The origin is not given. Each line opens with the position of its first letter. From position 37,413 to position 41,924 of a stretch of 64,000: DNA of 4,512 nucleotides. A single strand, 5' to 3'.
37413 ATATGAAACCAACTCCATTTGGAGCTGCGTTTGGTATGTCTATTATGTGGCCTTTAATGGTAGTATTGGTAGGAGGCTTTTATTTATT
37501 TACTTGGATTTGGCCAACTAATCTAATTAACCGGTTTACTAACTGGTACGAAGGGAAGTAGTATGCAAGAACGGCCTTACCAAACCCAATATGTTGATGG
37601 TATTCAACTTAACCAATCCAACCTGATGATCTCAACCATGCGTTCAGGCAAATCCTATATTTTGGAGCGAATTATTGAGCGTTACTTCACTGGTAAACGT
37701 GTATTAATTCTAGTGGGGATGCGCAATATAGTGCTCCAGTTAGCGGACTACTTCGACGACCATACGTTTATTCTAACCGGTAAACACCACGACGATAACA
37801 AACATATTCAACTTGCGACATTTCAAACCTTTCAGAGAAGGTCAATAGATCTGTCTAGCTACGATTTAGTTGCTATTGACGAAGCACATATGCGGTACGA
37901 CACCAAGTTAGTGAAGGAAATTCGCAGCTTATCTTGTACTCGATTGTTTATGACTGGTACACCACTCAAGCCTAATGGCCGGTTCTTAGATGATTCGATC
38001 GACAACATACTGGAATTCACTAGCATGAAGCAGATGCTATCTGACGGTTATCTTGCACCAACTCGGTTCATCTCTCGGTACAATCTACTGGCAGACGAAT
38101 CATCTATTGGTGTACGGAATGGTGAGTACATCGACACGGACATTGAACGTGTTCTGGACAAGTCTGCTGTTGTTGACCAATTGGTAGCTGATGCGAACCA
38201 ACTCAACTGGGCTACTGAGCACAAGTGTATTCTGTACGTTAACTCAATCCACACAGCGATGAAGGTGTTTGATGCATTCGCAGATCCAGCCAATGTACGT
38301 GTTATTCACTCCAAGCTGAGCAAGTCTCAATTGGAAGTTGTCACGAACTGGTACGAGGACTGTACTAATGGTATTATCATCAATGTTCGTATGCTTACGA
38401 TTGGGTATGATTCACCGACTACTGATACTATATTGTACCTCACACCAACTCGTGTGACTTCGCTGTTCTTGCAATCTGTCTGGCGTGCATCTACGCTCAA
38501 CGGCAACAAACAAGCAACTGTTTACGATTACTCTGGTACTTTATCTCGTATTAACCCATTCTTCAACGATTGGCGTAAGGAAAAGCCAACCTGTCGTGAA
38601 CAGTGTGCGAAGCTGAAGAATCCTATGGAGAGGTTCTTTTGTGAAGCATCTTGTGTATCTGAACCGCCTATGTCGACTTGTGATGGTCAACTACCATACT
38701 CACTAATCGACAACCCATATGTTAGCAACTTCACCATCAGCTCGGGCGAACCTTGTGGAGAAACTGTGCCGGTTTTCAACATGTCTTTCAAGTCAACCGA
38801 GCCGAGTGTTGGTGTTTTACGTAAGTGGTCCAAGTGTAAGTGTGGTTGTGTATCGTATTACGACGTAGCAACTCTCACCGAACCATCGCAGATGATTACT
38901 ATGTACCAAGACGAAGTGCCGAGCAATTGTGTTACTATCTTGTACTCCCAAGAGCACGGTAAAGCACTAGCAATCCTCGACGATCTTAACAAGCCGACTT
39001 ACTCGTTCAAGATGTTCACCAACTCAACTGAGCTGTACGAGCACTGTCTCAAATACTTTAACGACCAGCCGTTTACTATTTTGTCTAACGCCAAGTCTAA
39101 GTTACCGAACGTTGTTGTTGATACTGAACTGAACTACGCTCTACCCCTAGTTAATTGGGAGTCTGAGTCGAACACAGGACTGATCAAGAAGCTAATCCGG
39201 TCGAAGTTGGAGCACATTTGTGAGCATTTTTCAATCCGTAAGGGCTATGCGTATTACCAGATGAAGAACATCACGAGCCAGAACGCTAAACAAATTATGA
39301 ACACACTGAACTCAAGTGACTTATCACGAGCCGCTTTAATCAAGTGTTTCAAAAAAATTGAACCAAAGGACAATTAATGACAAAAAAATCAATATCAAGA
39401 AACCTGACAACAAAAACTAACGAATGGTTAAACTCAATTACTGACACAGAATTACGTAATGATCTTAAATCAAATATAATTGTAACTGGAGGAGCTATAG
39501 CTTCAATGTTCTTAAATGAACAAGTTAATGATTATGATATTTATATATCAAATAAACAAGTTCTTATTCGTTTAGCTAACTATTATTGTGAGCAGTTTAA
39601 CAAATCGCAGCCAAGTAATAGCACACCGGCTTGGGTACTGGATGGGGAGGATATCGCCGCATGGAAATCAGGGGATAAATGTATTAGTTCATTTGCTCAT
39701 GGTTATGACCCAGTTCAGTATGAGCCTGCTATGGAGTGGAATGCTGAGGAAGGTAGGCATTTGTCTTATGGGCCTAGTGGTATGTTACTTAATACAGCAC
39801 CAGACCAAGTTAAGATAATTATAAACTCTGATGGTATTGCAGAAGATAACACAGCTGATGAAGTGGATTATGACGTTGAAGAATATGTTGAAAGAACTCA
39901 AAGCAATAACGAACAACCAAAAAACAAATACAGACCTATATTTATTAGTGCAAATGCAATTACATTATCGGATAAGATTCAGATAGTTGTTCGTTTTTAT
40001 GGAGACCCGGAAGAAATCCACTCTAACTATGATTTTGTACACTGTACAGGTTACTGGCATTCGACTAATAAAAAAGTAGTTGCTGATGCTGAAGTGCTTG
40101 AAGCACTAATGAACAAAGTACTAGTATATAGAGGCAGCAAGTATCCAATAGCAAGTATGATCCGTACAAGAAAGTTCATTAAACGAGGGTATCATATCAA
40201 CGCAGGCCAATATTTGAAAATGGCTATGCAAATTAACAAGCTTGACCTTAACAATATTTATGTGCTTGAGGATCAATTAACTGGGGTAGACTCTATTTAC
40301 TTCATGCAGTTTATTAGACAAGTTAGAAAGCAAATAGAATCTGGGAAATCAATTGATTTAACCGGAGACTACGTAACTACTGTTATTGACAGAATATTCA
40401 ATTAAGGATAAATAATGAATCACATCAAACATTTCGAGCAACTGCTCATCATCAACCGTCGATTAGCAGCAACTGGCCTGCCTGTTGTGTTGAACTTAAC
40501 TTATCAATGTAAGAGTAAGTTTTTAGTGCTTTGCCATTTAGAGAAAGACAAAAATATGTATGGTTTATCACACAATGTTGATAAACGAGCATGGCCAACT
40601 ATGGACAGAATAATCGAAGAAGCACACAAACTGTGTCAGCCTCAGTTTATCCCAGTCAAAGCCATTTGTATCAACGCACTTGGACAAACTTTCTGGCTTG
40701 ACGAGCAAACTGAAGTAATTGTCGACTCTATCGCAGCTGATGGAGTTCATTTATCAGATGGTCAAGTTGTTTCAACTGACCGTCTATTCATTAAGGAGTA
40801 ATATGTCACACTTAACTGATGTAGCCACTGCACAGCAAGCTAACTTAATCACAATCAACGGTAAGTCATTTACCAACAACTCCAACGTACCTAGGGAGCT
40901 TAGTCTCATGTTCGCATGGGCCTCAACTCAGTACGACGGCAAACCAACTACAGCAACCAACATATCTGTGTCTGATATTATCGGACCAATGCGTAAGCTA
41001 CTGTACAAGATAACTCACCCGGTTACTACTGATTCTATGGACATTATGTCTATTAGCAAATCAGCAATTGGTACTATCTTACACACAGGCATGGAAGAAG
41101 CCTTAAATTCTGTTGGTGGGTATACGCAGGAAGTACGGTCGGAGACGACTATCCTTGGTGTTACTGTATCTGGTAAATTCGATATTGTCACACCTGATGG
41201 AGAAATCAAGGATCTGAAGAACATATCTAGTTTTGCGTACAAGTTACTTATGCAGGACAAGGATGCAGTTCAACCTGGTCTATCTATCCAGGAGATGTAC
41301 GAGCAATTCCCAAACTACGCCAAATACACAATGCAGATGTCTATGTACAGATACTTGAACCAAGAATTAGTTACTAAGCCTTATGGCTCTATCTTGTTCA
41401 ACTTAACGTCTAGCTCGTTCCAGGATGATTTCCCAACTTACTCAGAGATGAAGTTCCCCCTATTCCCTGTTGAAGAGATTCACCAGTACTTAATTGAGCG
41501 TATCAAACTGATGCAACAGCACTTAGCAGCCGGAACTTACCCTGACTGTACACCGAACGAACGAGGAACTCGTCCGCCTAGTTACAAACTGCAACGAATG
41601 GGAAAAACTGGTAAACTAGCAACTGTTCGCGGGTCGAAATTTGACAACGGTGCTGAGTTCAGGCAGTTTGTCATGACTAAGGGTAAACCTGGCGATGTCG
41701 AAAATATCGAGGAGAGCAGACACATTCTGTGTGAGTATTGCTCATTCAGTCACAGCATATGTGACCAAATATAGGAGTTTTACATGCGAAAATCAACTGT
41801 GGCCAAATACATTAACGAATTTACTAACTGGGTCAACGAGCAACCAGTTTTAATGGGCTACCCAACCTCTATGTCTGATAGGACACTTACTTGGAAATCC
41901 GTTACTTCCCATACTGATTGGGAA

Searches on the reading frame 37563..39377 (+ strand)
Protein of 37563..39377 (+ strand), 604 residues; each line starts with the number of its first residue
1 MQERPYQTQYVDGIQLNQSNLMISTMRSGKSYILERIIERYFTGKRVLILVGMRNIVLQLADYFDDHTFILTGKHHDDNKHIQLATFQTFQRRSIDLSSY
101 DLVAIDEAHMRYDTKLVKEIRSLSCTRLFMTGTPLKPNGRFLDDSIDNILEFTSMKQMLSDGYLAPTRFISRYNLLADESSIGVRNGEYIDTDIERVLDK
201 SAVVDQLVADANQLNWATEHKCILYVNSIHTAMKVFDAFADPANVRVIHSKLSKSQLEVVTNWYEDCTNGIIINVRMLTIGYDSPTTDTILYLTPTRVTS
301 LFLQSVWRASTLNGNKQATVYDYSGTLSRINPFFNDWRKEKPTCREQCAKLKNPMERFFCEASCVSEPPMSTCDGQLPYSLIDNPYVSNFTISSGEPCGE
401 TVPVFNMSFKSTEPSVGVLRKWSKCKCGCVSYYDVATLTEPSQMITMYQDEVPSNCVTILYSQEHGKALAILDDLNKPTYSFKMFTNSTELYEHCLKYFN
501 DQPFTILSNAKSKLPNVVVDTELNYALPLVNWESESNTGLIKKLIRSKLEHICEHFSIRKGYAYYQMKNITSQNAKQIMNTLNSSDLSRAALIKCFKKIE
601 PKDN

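Call 9: search_protein_families(library=pfam, proteins=[window:37563-39377:+], max_evalue=0.01)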
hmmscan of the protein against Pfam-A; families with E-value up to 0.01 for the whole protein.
window:37563-39377:+ (604 aa): 3 families
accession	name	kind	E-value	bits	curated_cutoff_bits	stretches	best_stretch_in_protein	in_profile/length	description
PF04851.21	ResIII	-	1.6e-08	35.1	22.5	1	2-134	3-162/164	Type III restriction enzyme, res subunit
PF00271.37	Helicase_C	-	2e-06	28.5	23.5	1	215-309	11-106/110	Helicase conserved C-terminal domain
PF18766.7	SWI2_SNF2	-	0.003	17.7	26.7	1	77-177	90-198/221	SWI2/SNF2 ATPase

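Call 10: search_protein_families(library=phrogs, proteins=[window:37563-39377:+], max_evalue=0.01)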
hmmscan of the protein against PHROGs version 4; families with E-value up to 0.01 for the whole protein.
window:37563-39377:+ (604 aa): 3 families
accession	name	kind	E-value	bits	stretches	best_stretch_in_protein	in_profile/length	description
phrog_16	-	DNA, RNA and nucleotide metabolism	2.7e-46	159.3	1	1-400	271-659/986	DNA helicase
phrog_16259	-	DNA, RNA and nucleotide metabolism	2.2e-10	41.3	1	2-119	117-244/330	DNA helicase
phrog_62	-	DNA, RNA and nucleotide metabolism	7.2e-05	21.4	0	4-136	698-851/1881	DNA helicase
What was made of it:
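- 37563..39377 (+): SF2 helicase (ResIII + Helicase_C). Candidate partner of the initiator C-domain. Calls 9, 10.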

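Call 12: search_dna_similar(query=window:37563-39377:+, collection=phages, mode=protein, max_rows=30)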
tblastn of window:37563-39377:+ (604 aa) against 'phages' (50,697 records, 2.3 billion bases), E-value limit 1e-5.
Records with a match: 1036; places in all: 1038; records where one place covers at least 80% of the query: 0.
Best place of each record, by identity: <60% 1036.
By first word of the organism name: Streptococcus 237; Mycobacterium 131; Escherichia 85; Pseudomonas 82; Stx2a-converting 62; Salmonella 54; Vibrio 52; Klebsiella 40; Lactococcus 26; Lactobacillus 18; and 63 more.
By host as written in the record: - 149; Streptococcus thermophilus 100; Mycobacterium smegmatis mc2 155 87; Pseudomonas aeruginosa 30; Mycobacterium smegmatis mc#155 25; Escherichia coli 21; Klebsiella pneumoniae 16; Lactococcus lactis 16; and 321 more.
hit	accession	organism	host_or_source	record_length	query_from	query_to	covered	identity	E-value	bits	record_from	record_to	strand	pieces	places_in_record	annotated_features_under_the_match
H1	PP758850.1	Streptococcus phage phiGBSVK-D_GBSInt1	Streptococcus agalactiae JN_AR_GBS373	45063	1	357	59%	26.7%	1e-22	109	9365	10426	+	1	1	DNA helicase | DNA binding protein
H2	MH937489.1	Streptococcus phage CHPC1034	Streptococcus thermophilus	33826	1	357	59%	26.6%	2e-20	102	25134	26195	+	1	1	hypothetical protein (x2)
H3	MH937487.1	Streptococcus phage CHPC1029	Streptococcus thermophilus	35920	1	357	59%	26.6%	3e-20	102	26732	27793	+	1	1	hypothetical protein (x2)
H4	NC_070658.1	Streptococcus phage CHPC1029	Streptococcus thermophilus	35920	1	357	59%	26.6%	3e-20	102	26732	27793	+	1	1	hypothetical protein (x2)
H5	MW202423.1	Caudoviricetes sp.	Manatee Spring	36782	4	375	62%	25.5%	6e-11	72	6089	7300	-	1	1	type I site specific restriction modification protein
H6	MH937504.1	Streptococcus phage CHPC1091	Streptococcus thermophilus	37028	1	374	62%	25.3%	4e-17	92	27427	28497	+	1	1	hypothetical protein | DNA-binding protein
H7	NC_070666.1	Streptococcus phage CHPC1091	Streptococcus thermophilus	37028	1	374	62%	25.3%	4e-17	92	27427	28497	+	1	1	hypothetical protein | DNA-binding protein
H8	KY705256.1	Streptococcus phage P3681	Streptococcus thermophilus ST67368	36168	1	357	59%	26.3%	1e-19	100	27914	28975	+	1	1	helicase | DNA binding protein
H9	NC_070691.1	Streptococcus phage P3681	Streptococcus thermophilus ST67368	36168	1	357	59%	26.3%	1e-19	100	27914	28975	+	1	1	helicase | DNA binding protein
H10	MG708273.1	Streptococcus phage vB_SthS_VA698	Streptococcus thermophilus VA698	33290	1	357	59%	26.1%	3e-20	101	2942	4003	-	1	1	DNA helicase | DNA-binding protein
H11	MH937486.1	Streptococcus phage CHPC1027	Streptococcus thermophilus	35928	1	357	59%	26.0%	8e-19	97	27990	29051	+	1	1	hypothetical protein | DNA-binding protein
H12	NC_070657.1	Streptococcus phage CHPC1027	Streptococcus thermophilus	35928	1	357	59%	26.0%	8e-19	97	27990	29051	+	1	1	hypothetical protein | DNA-binding protein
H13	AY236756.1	Lactobacillus phage phiJL-1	commercial cucumber fermentation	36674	6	354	58%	26.6%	3e-18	96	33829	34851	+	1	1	putative helicase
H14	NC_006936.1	Lactobacillus phage phiJL-1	Lactobacillus plantarum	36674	6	354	58%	26.6%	3e-18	96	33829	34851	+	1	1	DNA helicase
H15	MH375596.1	Streptococcus phage 115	Streptococcus thermophilus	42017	4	357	59%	26.2%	1e-18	97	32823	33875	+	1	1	helicase | DNA binding protein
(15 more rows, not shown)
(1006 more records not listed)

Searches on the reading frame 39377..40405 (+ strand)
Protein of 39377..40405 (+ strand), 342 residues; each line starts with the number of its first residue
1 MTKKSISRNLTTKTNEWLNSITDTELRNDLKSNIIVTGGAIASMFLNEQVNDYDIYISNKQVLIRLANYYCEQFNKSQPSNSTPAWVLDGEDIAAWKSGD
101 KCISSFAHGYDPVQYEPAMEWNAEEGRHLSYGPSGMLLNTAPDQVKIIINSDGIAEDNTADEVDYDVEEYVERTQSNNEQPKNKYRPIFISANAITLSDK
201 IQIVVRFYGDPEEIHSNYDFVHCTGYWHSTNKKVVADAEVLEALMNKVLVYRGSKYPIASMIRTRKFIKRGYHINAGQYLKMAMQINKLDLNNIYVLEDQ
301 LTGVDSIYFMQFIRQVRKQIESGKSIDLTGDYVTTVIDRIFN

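Call 9: search_protein_families(library=pfam, proteins=[window:39377-40405:+], max_evalue=0.01)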
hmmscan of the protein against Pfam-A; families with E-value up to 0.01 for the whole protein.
window:39377-40405:+ (342 aa): 0 families

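Call 10: search_protein_families(library=phrogs, proteins=[window:39377-40405:+], max_evalue=0.01)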
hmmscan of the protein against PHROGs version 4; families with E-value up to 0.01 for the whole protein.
window:39377-40405:+ (342 aa): 7 families
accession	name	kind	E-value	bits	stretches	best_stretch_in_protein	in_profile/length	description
phrog_4400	-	unknown function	3.4e-67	227.6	1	1-341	1-246/248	-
phrog_18122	-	unknown function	1.7e-27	97.8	2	201-313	108-222/365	-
phrog_27100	-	unknown function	2.1e-16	60.9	2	189-294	78-189/386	-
phrog_16176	-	unknown function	5.9e-16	59.3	2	203-301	186-285/477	-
phrog_1614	-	DNA, RNA and nucleotide metabolism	4.1e-05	24.4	0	9-60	8-63/268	nucleotidyltransferase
phrog_37109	-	unknown function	0.00032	21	1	232-294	9-72/269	-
phrog_25514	-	unknown function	0.0072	17.2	0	32-73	32-73/184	-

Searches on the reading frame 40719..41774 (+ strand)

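Call 38: search_protein_families(library=phrogs, proteins=[window:40719-41774:+], max_evalue=0.001)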
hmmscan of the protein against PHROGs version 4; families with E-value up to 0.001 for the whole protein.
window:40719-41774:+ (351 aa): 3 families
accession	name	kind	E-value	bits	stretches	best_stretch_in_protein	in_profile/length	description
phrog_2139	-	DNA, RNA and nucleotide metabolism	2e-35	123.4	2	137-350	121-318/330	exonuclease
phrog_1706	-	DNA, RNA and nucleotide metabolism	4e-07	30.8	1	73-173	41-148/293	CRISPR/Cas system associated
phrog_1227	-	DNA, RNA and nucleotide metabolism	9.4e-05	22.8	1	132-230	112-201/268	exonuclease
